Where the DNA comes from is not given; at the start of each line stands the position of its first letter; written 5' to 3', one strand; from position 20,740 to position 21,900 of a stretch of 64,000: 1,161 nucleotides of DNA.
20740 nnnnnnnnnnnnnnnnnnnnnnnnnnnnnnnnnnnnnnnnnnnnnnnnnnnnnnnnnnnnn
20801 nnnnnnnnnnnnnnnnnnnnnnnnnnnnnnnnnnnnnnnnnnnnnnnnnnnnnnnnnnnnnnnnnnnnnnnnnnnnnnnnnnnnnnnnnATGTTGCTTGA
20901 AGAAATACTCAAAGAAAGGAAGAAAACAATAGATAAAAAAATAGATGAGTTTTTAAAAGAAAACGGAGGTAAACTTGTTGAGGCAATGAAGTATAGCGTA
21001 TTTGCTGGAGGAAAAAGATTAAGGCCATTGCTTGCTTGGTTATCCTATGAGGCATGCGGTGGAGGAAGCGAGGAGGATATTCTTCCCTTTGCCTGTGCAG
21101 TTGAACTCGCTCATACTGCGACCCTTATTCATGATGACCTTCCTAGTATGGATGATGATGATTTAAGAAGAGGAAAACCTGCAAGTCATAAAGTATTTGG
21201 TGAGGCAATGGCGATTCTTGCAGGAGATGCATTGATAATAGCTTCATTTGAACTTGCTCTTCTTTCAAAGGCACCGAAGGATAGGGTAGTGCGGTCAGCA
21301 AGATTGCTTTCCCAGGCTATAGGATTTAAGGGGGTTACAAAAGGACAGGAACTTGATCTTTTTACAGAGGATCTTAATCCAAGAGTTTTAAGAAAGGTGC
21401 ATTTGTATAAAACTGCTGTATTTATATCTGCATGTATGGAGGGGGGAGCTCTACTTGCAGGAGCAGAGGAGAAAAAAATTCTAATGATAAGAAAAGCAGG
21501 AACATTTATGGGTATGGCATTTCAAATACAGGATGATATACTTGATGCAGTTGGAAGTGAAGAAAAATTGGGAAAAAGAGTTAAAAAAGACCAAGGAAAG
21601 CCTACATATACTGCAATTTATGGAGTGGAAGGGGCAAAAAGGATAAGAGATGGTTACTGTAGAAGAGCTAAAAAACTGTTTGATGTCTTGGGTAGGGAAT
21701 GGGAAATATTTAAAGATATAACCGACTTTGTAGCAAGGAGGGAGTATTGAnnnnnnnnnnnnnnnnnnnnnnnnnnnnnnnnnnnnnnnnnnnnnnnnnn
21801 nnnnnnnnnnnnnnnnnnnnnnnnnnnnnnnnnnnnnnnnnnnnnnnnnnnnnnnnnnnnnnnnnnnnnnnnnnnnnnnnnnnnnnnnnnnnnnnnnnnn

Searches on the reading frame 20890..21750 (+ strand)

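Call 41: search_protein_families(library=ncbifam, proteins=[window:20890-21750:+], max_evalue=0.00001)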
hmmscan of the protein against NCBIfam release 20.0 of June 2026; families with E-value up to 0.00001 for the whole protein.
window:20890-21750:+ (286 aa): 16 families
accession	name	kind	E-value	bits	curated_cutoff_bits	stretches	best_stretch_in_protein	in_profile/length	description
NF045485.1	FPPsyn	subfamily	1.3e-81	274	275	1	8-286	2-288/288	farnesyl diphosphate synthase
NF045685.1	GGPPSynCrtE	equivalog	8.5e-69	231.8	460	1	3-285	3-292/293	geranylgeranyl diphosphate synthase CrtE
NF040698.1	IdsA_Meth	equivalog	2.4e-56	191.3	468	1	4-249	4-253/328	short chain isoprenyl diphosphate synthase IdsA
NF007877.0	PRK10581.1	equivalog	3.4e-54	184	321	1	8-265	8-275/299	(2E,6E)-farnesyl diphosphate synthase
NF041169.1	f2_encap_cargo4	exception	1.2e-51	176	450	1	39-237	48-242/334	family 2 encapsulin nanocompartment cargo protein polyprenyl transferase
NF041003.1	GGPP_syn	equivalog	4.8e-45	154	500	1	4-244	3-245/326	geranylgeranyl diphosphate synthase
NF040789.2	gerfarn_diphsyn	equivalog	6.1e-37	127.6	560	1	4-234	8-253/345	geranylfarnesyl diphosphate synthase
TIGR02748.1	GerC3_HepT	equivalog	6.4e-34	117.5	456.55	1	6-248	8-245/319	heptaprenyl diphosphate synthase component II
NF045628.1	HxpDPsynlarge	equivalog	3.5e-33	114.9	500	1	7-246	1-235/311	hexaprenyl-diphosphate synthase large subunit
NF008140.0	PRK10888.1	equivalog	3e-29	102.4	412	1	28-247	30-245/323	octaprenyl diphosphate synthase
NF045549.1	GGPPsyn_IdsB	equivalog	1.7e-28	99.6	475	1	39-236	63-257/346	geranylgeranyl diphosphate synthase IdsB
TIGR02749.1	prenyl_cyano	equivalog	6.1e-28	97.8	383.2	1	29-247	32-248/322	solanesyl diphosphate synthase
NF042417.1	NPPPS_Mycobact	equivalog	3.5e-27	95.3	600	1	9-234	24-242/335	nonaprenyl/(2E,6E)-farnesyl/geranylgeranyl diphosphat synthase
NF040627.1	GFPS_Meth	equivalog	6.3e-24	84.9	600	1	14-224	12-214/285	geranylfarnesyl diphosphate synthase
NF042416.1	GFPPS_Mycobact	equivalog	1.8e-20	73.2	600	1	20-234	21-253/350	bifunctional (2E,6E)-farnesyl/geranyl diphosphate synthase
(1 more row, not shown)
